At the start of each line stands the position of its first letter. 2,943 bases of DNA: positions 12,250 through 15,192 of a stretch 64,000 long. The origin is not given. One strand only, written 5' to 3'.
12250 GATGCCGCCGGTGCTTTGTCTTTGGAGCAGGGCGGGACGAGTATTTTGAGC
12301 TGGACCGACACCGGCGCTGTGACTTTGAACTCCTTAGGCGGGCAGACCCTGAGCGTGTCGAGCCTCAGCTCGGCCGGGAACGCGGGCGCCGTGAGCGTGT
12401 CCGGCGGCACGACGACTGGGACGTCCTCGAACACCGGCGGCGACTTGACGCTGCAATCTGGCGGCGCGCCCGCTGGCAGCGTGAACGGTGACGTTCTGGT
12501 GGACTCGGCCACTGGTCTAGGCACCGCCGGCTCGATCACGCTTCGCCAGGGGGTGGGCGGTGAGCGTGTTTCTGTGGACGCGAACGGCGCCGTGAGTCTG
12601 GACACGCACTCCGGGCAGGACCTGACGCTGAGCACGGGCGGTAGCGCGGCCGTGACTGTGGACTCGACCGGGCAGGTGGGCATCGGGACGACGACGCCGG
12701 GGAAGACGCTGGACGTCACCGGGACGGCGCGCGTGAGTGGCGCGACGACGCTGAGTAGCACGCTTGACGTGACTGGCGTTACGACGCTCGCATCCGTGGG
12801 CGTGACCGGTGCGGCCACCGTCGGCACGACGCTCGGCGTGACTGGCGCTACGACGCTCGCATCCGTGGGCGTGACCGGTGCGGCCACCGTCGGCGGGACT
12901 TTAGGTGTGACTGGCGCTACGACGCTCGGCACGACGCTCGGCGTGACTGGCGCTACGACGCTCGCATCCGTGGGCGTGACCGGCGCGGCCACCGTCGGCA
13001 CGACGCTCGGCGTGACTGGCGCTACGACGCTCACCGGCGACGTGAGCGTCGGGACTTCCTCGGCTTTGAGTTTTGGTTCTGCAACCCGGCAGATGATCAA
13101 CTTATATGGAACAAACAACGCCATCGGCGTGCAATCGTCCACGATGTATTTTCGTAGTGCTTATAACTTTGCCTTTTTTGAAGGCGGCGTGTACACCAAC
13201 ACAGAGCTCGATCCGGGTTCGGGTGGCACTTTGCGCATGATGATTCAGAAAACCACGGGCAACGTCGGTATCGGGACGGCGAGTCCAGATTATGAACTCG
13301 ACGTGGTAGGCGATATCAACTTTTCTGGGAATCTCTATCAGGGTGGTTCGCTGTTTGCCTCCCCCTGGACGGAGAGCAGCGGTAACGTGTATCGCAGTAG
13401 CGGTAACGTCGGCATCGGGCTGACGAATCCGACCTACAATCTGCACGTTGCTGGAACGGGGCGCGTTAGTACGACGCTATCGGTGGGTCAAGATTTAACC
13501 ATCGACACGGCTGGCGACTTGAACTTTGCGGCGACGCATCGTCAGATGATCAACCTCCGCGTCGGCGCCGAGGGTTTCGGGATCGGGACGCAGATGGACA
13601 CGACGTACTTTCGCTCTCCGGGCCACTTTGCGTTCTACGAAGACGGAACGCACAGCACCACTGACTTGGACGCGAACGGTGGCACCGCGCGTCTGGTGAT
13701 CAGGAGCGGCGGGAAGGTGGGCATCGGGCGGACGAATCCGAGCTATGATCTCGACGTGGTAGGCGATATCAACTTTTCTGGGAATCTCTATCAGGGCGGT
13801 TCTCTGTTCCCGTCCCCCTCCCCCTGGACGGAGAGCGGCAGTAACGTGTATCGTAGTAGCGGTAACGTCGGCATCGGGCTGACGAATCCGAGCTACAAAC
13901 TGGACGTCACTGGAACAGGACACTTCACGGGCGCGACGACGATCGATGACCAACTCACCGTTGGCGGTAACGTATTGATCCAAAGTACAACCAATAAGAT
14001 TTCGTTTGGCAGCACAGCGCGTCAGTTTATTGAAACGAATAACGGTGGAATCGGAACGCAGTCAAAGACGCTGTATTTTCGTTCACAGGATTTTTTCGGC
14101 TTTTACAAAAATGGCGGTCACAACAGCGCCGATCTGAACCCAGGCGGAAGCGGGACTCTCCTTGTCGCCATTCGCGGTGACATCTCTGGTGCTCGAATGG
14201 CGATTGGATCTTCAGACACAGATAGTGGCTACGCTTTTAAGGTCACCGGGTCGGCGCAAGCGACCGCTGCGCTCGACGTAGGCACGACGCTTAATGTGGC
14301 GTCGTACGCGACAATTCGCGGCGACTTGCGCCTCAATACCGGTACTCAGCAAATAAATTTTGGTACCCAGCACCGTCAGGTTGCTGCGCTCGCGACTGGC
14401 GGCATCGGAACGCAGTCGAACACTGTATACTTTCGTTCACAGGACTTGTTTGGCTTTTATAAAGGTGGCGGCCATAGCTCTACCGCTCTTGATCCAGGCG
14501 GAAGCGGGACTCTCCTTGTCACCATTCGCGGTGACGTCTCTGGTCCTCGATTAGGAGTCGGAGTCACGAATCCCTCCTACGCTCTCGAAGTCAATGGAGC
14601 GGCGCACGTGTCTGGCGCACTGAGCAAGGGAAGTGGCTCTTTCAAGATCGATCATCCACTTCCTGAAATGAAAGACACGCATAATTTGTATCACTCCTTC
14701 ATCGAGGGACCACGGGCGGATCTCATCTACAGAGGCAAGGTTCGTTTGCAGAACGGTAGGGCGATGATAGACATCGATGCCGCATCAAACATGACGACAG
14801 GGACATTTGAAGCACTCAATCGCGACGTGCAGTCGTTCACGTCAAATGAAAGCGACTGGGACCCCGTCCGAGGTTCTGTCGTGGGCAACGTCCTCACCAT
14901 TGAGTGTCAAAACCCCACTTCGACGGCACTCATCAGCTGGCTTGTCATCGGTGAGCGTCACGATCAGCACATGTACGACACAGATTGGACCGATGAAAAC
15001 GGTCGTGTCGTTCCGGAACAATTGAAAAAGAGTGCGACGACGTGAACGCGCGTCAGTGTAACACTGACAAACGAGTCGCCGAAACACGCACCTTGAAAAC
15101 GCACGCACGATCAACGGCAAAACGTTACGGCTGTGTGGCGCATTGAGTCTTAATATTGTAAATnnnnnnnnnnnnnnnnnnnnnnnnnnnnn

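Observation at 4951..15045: Eukaryotic 10-kb gene with phage tail-fibre-like architecture and a C-terminal intramolecular-chaperone auto-processing (peptidase S74) domain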

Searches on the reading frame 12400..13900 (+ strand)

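Call 6: search_protein_families(library=pfam, proteins=[window:12400-13900:+], max_evalue=1)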
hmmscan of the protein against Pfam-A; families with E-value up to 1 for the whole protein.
window:12400-13900:+ (500 aa): 0 families

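Call 7: search_protein_families(library=ncbifam, proteins=[window:12400-13900:+], max_evalue=1)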
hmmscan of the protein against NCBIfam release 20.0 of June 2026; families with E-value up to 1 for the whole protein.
window:12400-13900:+ (500 aa): 0 families

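Call 8: search_protein_families(library=phrogs, proteins=[window:12400-13900:+], max_evalue=1)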
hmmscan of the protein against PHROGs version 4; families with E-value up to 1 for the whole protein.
window:12400-13900:+ (500 aa): 7 families
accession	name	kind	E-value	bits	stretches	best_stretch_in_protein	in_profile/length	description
phrog_9942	-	tail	4.6e-11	42.5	2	427-463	175-211/1178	tail fiber protein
phrog_9563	-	unknown function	0.00039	21.4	1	87-129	12-54/85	-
phrog_18345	-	tail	0.0032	16.8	2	10-111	354-462/956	tail fiber protein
phrog_13535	-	unknown function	0.0069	17.3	1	87-149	12-74/147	-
phrog_5070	-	unknown function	0.0079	16.7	1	106-217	73-181/182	-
phrog_36281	-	unknown function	0.026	14.9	1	158-240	210-287/290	-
phrog_3269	-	tail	0.047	13.3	2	432-462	21-50/689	tail protein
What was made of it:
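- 13045..14610 (+): Region of GIGT/YFRS modules (aa 2699-3220): four YFRS modules and five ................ motifs. Shared with prasinovirus-like proteins and phage tail-fibre families. PHROG tail-fibre family phrog_9942, E 4.6e-11 (call 8).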

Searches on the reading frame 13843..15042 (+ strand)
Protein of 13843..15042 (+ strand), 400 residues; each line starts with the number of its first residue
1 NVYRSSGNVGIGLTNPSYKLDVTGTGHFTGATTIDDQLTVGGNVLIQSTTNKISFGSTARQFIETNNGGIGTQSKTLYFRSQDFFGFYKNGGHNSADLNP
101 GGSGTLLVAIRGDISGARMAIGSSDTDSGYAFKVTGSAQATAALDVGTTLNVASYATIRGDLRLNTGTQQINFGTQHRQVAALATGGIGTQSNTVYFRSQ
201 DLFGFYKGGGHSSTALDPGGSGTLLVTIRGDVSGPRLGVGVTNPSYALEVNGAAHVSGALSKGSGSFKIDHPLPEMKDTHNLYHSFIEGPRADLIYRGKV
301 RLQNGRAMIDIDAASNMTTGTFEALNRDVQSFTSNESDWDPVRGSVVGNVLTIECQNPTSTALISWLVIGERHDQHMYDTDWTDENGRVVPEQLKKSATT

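Call 6: search_protein_families(library=pfam, proteins=[window:13843-15042:+], max_evalue=1)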
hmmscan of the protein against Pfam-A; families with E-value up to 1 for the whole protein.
window:13843-15042:+ (400 aa): 1 family
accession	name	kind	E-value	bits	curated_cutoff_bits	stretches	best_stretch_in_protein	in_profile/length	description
PF15868.10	MBF2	-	0.026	15.4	25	0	177-204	54-81/90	Transcription activator MBF2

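Call 7: search_protein_families(library=ncbifam, proteins=[window:13843-15042:+], max_evalue=1)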
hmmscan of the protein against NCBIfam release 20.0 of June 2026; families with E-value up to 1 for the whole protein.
window:13843-15042:+ (400 aa): 2 families
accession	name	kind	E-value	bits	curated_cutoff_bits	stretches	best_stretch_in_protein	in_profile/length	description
TIGR03195.1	4hydrxCoA_B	equivalog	0.7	9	404.55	0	8-52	38-82/321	4-hydroxybenzoyl-CoA reductase subunit beta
NF053637.1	SerProtHtrAspr2045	equivalog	0.91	8.4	650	0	183-234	198-249/394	serine protease HtrA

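Call 8: search_protein_families(library=phrogs, proteins=[window:13843-15042:+], max_evalue=1)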
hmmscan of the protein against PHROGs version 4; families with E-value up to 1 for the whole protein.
window:13843-15042:+ (400 aa): 3 families
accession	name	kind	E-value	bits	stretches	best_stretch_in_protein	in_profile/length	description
phrog_17490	-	unknown function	2.3e-07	31.5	2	261-303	129-168/266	-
phrog_28536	-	unknown function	0.00038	20.8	1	247-301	77-131/224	-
phrog_29752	-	unknown function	0.078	13.8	0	6-49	104-149/195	-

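Call 9: search_solved_structures(query=window:13843-15042:+, max_evalue=10, show_alignments=2)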
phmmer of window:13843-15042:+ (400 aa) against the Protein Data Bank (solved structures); distinct sequences matched with E-value up to 10: 5.
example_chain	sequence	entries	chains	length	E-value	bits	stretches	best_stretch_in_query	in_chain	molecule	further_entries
6mee_A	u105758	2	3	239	0.035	16.4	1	188-237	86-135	antibody HEPC74 Heavy Chain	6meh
8fsj_H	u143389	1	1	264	0.041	16.2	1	188-237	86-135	HEPC74 heavy chain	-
1l1j_A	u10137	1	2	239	0.14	14.3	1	197-253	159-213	heat shock protease HtrA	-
2p5m_A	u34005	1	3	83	0.88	11.8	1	306-362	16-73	Arginine repressor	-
8ojn_C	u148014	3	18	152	1.5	11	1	235-271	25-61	Cell wall surface anchor family protein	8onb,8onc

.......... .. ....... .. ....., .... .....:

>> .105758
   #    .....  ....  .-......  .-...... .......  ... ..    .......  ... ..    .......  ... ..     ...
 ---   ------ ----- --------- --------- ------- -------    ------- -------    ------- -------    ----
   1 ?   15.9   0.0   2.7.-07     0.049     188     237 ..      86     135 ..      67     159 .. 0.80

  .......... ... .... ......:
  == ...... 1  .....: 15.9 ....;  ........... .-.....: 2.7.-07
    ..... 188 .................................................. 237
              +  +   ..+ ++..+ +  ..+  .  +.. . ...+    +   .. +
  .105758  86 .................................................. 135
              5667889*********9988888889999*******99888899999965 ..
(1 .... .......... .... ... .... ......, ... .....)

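Call 84: search_protein_families(library=padloc, proteins=[window:13843-15042:+], max_evalue=0.01)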
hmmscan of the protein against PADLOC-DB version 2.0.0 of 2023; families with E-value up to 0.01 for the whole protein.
window:13843-15042:+ (400 aa): 0 families
